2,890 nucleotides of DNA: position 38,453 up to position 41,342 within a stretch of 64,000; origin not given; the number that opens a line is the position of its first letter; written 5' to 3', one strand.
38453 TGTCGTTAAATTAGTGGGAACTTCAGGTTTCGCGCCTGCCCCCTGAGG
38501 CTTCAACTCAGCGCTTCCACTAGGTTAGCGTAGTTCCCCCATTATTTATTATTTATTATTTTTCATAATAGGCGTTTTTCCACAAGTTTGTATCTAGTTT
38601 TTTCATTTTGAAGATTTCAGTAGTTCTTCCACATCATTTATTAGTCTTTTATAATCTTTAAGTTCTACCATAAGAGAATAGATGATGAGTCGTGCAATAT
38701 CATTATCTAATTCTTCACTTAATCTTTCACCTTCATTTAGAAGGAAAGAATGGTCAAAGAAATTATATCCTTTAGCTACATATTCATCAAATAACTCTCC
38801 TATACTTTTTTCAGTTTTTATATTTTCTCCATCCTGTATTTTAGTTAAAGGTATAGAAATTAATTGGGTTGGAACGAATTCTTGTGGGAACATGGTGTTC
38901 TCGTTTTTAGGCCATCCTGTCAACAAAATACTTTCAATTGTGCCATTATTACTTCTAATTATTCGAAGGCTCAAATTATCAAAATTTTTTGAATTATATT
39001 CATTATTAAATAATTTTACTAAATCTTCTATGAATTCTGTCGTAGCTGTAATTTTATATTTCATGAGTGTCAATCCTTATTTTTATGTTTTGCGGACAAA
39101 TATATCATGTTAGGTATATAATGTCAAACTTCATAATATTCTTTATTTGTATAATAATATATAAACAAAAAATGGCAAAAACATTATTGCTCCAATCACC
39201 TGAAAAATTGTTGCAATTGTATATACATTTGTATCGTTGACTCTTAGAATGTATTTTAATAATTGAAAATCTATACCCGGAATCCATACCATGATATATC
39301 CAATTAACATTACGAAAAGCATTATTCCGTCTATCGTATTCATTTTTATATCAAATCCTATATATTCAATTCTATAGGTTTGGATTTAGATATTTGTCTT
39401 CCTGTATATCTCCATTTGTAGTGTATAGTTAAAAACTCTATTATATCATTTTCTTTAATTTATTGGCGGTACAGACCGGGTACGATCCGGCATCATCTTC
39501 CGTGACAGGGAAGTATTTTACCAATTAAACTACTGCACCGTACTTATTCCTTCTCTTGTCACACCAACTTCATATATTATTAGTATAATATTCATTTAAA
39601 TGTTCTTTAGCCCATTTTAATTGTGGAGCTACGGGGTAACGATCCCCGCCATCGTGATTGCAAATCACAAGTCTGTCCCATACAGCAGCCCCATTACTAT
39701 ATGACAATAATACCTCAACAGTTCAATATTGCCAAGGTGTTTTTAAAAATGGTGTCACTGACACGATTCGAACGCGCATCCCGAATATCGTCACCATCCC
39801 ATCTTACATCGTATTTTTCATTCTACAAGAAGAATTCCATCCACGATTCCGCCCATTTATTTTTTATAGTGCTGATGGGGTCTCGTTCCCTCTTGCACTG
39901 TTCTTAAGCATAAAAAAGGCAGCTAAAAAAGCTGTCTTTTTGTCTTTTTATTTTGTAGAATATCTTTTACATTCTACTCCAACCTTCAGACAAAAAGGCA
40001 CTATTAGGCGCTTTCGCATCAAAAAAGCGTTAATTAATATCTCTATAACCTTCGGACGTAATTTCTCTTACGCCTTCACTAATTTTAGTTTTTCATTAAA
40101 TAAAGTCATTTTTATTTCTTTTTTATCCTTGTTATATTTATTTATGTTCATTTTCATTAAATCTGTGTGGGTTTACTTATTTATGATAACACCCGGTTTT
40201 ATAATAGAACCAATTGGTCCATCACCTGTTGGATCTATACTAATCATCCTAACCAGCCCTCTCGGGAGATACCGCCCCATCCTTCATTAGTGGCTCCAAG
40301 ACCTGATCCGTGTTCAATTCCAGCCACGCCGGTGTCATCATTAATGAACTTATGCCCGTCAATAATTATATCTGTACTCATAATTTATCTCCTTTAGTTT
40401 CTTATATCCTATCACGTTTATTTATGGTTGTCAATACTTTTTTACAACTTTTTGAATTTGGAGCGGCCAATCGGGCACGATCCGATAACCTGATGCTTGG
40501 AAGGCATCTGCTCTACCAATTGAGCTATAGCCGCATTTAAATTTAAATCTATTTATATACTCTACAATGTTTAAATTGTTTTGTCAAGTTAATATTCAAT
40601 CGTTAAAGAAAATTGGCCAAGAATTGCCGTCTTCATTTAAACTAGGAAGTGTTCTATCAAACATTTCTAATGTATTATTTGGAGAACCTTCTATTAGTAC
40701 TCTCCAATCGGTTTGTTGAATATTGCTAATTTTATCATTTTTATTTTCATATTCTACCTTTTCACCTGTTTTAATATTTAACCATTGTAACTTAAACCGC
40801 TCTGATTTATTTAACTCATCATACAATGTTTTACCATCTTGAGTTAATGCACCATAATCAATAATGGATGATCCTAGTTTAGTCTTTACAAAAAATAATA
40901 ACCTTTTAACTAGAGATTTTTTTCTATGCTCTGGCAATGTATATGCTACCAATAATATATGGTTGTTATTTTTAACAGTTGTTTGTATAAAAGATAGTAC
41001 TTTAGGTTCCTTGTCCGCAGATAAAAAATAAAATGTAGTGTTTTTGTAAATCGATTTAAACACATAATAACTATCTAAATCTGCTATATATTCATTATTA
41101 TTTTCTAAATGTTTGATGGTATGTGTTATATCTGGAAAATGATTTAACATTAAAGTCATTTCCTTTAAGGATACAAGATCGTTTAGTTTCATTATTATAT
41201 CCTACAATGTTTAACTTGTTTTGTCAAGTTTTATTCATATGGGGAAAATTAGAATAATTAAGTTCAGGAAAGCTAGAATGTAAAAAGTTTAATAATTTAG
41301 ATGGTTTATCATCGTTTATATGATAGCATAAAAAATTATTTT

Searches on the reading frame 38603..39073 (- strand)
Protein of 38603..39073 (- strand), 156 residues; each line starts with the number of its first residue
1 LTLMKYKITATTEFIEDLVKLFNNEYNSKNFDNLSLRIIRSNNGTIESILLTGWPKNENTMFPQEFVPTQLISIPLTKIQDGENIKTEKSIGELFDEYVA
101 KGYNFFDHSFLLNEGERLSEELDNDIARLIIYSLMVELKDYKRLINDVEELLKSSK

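Call 17: search_protein_families(library=phrogs, proteins=[window:38603-39073:-])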
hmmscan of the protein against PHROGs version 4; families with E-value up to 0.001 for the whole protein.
window:38603-39073:- (156 aa): 0 families

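Call 19: search_protein_families(library=pfam, proteins=[window:38603-39073:-], max_evalue=10)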
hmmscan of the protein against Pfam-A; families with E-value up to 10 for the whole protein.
window:38603-39073:- (156 aa): 1 family
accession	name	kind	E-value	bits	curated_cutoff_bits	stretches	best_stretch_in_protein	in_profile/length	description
PF05957.18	DUF883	-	0.11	12.9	25.4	1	139-155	5-21/53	DUF883 N-terminal domain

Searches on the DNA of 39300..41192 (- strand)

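Call 4: search_rna_families(source=window, start=39300, end=40800, threshold=evalue, max_evalue=10, show_alignments=4)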
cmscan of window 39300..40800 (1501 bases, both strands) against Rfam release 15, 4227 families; matches with E-value up to 10: 14.
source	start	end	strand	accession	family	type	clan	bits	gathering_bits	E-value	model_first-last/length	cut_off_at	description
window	40462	40534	-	RF00005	tRNA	Gene; tRNA;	CL00001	63.6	29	4.2e-13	1-71/71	no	tRNA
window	39467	39539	-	RF00005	tRNA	Gene; tRNA;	CL00001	58.2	29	1.3e-11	1-71/71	no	tRNA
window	39912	39998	-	RF02607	AbsR25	Gene; sRNA;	-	24.2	47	0.16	1-164/164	no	Acinetobacter sRNA 25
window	39881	39947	+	RF02059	STnc50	Gene; sRNA;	-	23.7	55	0.35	1-84/84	no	Salmonella enterica sRNA STnc40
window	39910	40014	-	RF01859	Phe_leader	Cis-reg; leader;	-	22.4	55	0.68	1-125/125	no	Phenylalanine leader peptide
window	39910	40027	-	RF00513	Trp_leader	Cis-reg; leader;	-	21.8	41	0.15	1-100/100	no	Tryptophan operon leader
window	39912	39977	-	RF02713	MCS4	Gene; sRNA;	-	21.6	56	2.9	1-123/123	no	Mycoplasma sRNA MCS4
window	40330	40405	+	RF00033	MicF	Gene; antisense;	-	20.8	79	4.3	1-94/94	no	MicF RNA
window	39910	39986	+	RF02900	AaHKsRNA82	Gene; sRNA;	-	20.1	51.4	5.4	1-81/81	no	Aggregatibacter sRNA 82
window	39914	40007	+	RF02527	SSRC38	Gene; sRNA;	-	19.9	80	0.99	1-166/166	no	Streptococcus sRNA SSRC38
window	39915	39970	-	RF02844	RefA9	Gene; antisense;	-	18.2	49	9.4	1-64/64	no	Enterococcus sRNA A9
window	39850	39895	-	RF01078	PK-PYVV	Cis-reg;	-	16.9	65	5.5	1-58/58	no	3'-terminal pseudoknot in PYVV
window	39606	39648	-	RF04321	tmRNA_permuted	Gene;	-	15.6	47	1.4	36-95/213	no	permuted transfer-messenger RNA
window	39621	39692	-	RF00023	tmRNA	Gene;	CL00001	8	47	1.2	1-374/374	no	transfer-messenger RNA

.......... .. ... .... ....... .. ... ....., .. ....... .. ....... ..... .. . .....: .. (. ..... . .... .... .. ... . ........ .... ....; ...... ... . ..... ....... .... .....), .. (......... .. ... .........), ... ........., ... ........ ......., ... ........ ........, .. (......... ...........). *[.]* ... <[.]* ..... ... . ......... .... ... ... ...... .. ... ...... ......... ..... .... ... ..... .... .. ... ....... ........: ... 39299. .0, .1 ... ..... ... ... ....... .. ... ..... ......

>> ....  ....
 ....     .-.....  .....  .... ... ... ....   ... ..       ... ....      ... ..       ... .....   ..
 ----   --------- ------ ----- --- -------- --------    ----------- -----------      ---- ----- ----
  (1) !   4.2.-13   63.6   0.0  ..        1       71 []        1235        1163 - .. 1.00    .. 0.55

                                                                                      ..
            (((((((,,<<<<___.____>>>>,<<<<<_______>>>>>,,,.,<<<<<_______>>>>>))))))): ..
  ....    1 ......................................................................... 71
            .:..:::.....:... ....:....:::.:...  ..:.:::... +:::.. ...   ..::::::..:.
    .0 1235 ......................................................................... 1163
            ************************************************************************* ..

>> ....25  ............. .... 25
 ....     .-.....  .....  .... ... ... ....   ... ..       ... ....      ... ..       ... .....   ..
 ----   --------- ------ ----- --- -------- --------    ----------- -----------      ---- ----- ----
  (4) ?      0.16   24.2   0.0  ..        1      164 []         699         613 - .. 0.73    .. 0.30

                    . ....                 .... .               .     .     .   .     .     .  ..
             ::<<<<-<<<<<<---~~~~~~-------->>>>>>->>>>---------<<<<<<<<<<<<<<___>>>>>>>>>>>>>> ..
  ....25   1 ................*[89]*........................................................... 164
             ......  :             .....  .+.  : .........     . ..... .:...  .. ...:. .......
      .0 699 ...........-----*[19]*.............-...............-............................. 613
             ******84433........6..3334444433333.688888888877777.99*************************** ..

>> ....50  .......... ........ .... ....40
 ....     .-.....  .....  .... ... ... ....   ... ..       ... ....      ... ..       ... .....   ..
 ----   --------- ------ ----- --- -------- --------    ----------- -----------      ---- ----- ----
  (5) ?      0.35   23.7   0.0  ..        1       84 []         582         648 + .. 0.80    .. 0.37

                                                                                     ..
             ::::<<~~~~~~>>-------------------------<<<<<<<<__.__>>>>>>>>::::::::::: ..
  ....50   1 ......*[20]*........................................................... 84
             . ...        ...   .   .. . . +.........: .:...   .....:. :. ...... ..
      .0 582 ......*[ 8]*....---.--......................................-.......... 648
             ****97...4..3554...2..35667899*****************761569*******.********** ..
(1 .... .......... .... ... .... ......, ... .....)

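Call 7: search_dna_similar(query=window:39550-40600:-, collection=phages, mode=distant, max_rows=40)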
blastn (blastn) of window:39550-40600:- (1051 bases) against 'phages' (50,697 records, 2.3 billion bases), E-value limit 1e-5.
Records with a match: 101; places in all: 101; records where one place covers at least 80% of the query: 0.
Best place of each record, by identity: 80-90% 11; 60-80% 90.
By first word of the organism name: Pseudomonas 81; Aeromonas 7; Caulobacter 7; Xanthomonas 2; Bertelyvirus 2; Stenotrophomonas 1; Phage 1.
By host as written in the record: Pseudomonas aeruginosa 34; Pseudomonas aeruginosa PAO1 25; Caulobacter vibrioides CB15 9; Pseudomonas aeruginosa PAK 4; - 2; Pseudomonas aeruginosa clinical strain TJC422 2; Pseudomonas aeruginosa PAO 2; Pseudomonas aeruginosa ATCC9027 2; and 15 more.
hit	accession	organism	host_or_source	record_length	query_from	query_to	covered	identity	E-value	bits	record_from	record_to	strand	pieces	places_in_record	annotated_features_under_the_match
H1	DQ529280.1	Aeromonas phage 25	-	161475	46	143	9%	77.6%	5e-11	75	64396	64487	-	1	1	hypothetical protein | tRNA-Gly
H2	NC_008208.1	Aeromonas phage 25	Aeromonas salmonicida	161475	46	143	9%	77.6%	5e-11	75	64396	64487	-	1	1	hypothetical protein | tRNA-Gly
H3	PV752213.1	Pseudomonas phage vB_PaeM_ZGC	Pseudomonas aeruginosa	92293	56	144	8%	76.4%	3e-7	64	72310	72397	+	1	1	none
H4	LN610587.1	Pseudomonas phage vB_PaeM_C2-10_Ab15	Pseudomonas aeruginosa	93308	56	144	8%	76.4%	3e-7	64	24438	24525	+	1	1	record has no annotation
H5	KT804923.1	Pseudomonas phage C11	Pseudomonas aeruginosa clinical strain ...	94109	56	144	8%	76.4%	3e-7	64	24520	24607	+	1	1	tRNA-Gly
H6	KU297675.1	Pseudomonas phage PaoP5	Pseudomonas aeruginosa PAO1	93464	56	144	8%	76.4%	3e-7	64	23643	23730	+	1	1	tRNA-Gly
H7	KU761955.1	Pseudomonas phage phiMK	Pseudomonas aeruginosa PAO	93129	56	144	8%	76.4%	3e-7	64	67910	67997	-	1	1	tRNA-Gly (x2)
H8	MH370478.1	Pseudomonas phage SRT6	Pseudomonas aeruginosa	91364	56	144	8%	76.4%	3e-7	64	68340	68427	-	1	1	none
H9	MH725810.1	Pseudomonas phage PaYy-2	Pseudomonas aeruginosa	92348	56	144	8%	76.4%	3e-7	64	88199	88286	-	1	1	none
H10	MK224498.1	Pseudomonas phage Henu5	Pseudomonas aeruginosa ATCC9027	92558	56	144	8%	76.4%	3e-7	64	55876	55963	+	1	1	none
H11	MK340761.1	Pseudomonas phage vB_PaeM_SCUT-S2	Pseudomonas aeruginosa PAO1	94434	56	144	8%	76.4%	3e-7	64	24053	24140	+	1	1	tRNA-Gly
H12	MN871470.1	Pseudomonas phage Pa-U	Pseudomonas aeruginosa PAO1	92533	56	144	8%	76.4%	3e-7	64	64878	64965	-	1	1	record has no annotation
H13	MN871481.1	Pseudomonas phage PaSz-1_45_92k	Pseudomonas aeruginosa PAO1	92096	56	144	8%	76.4%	3e-7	64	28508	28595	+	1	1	record has no annotation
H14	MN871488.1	Pseudomonas phage PaYy-2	Pseudomonas aeruginosa PAO1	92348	56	144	8%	76.4%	3e-7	64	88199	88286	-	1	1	record has no annotation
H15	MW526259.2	Pseudomonas phage PhL_UNISO_PA-DSM_ph0034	Pseudomonas aeruginosa DSM 19880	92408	56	144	8%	76.4%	3e-7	64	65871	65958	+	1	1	tRNA-Gly | hypothetical protein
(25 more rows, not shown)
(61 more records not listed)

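Call 74: search_rna_families(source=L027, start=3990, end=4700, threshold=evalue, max_evalue=1, show_alignments=3)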
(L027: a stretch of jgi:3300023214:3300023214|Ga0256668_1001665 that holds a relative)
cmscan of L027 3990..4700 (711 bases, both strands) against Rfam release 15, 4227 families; matches with E-value up to 1: 16.
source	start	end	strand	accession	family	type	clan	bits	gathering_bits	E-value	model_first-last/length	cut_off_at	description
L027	4555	4629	+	RF00005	tRNA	Gene; tRNA;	CL00001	59.6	29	2.6e-12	1-71/71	no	tRNA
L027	4176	4293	+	RF00513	Trp_leader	Cis-reg; leader;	-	28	41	0.0017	1-100/100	no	Tryptophan operon leader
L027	4189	4293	+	RF01859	Phe_leader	Cis-reg; leader;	-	28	55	0.018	1-125/125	no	Phenylalanine leader peptide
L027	4203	4270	+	RF00575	SNORD70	Gene; snRNA; snoRNA; CD-box;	-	25.6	50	0.18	1-89/89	no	Small nucleolar RNA SNORD70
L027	4213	4376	-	RF02859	Arrc11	Gene; sRNA;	-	25.2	52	0.074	1-175/175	no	Actinobacillus sRNA 11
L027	4221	4298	+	RF02029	sraA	Gene; sRNA;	-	25.1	56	0.17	1-95/95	no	sraA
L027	4233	4287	+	RF02844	RefA9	Gene; antisense;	-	23.5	49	0.37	1-64/64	no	Enterococcus sRNA A9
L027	4256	4322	-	RF02059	STnc50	Gene; sRNA;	-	23.3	55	0.2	1-84/84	no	Salmonella enterica sRNA STnc40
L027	4205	4291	+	RF02607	AbsR25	Gene; sRNA;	-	23.2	47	0.13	1-164/164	no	Acinetobacter sRNA 25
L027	4196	4289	-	RF02527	SSRC38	Gene; sRNA;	-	22.8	80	0.11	1-166/166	no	Streptococcus sRNA SSRC38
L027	4255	4299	+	RF01666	rox2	Cis-reg;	-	21.9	55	0.43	1-71/71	no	Drosophila rox2 ncRNA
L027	4256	4320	-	RF02551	DapZ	Cis-reg;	-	21.1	56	0.38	1-78/78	no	ABC transporter regulator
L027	4270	4353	+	RF01078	PK-PYVV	Cis-reg;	-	19.2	65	0.79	1-58/58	no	3'-terminal pseudoknot in PYVV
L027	4260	4380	-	RF02377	SurA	Gene; sRNA;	-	15.4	100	0.1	1-279/279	no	SurA sRNA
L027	4502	4516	+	RF00023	tmRNA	Gene;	CL00001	9.2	47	0.19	348-362/374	no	transfer-messenger RNA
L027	4408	4437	+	RF00023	tmRNA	Gene;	CL00001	8.1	47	0.53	1-374/374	no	transfer-messenger RNA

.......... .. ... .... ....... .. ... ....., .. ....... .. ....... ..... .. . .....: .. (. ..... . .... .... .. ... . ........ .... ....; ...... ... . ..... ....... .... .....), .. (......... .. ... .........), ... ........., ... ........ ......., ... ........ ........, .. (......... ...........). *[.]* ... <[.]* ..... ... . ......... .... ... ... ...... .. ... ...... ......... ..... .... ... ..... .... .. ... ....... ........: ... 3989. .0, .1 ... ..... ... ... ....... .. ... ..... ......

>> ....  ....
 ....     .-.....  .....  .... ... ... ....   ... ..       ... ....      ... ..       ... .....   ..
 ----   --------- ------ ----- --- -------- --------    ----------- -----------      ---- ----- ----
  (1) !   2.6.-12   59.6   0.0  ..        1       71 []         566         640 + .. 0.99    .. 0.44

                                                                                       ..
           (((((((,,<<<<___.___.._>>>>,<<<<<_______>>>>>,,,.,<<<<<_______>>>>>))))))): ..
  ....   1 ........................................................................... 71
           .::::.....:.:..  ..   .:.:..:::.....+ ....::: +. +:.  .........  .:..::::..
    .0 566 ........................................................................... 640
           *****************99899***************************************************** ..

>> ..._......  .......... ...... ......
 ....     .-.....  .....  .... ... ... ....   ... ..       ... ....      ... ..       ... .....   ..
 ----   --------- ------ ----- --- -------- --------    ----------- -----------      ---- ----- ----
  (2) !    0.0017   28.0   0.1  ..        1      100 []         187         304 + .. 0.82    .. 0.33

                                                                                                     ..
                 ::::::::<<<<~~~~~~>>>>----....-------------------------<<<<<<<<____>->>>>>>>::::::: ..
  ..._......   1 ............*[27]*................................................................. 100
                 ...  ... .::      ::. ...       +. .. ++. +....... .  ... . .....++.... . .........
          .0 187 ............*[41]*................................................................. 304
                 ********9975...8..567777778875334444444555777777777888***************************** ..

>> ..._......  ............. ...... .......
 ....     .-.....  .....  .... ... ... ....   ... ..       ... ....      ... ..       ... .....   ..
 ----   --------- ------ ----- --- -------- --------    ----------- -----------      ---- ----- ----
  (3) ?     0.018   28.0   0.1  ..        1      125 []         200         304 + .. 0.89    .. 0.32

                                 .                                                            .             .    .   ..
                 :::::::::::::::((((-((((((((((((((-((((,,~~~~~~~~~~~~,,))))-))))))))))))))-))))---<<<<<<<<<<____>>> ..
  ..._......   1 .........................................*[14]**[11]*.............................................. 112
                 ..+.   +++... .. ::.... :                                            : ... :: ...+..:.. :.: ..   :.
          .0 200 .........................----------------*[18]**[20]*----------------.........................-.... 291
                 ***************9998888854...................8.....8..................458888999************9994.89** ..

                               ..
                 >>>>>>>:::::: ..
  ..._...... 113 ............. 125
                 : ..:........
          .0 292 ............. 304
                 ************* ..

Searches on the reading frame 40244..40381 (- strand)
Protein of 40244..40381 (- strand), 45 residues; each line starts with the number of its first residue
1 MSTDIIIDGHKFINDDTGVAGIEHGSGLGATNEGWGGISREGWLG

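Call 19: search_protein_families(library=pfam, proteins=[window:40244-40381:-], max_evalue=10)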
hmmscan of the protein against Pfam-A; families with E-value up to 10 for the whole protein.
window:40244-40381:- (45 aa): 1 family
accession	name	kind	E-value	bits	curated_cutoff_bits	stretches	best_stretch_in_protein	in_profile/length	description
PF19449.4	DUF5987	-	0.072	13.3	27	1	4-27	12-35/180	Family of unknown function (DUF5987)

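Call 60: find_homologous_proteins(query=window:40247-40381:-, max_evalue=10)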
Query window:40247-40381:- (45 aa): 1 proteins with E <= 10 among 1 candidates.
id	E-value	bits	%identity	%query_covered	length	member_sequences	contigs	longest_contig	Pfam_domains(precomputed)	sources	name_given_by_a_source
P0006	6.7e-22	94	100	100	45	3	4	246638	-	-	-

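Call 75: search_protein_representatives(protein=window:40247-40381:-)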
Query: 45 residues. Proteins with E-value up to 0.001 (for the whole library): 1; up to 1e-10: 1; up to 1e-30: 0. The best 1 are listed.
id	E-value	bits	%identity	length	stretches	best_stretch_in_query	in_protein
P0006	2.1e-22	93.6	100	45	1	1-45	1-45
